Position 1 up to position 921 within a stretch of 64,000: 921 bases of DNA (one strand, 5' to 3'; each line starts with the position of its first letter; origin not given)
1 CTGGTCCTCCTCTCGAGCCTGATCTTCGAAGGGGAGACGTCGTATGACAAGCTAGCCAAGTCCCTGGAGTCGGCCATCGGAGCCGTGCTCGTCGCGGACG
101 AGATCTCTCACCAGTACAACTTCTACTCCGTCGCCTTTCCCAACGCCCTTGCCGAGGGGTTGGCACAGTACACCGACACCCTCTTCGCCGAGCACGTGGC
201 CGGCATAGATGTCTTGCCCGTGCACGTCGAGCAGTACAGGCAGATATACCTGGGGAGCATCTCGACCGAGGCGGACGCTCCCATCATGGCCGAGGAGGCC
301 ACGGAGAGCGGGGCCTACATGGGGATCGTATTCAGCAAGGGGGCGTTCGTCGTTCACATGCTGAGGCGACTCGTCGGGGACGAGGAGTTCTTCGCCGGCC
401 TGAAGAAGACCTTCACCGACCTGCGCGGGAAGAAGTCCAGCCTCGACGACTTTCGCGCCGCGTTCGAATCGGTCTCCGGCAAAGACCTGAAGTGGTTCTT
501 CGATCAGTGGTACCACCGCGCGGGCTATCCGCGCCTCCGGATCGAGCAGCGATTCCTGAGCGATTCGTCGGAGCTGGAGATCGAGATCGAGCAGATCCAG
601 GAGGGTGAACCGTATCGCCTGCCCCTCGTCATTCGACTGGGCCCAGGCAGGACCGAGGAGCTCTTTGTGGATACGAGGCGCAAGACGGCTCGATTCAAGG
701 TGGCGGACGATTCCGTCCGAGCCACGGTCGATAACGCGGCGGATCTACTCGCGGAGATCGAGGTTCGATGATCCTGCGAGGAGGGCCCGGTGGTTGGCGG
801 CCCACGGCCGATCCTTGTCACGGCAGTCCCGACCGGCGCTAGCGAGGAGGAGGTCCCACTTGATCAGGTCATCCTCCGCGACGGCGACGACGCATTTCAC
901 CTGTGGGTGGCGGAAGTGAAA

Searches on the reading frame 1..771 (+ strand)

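Call 7: search_protein_families(library=pfam, proteins=[window:1-771:+], max_evalue=0.01)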
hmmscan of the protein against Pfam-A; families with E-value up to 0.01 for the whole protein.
window:1-771:+ (256 aa): 1 family
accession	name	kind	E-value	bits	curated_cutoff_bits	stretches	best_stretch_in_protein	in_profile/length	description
PF01433.26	Peptidase_M1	-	8.2e-13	48.9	27.7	1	31-170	71-218/218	Peptidase family M1 domain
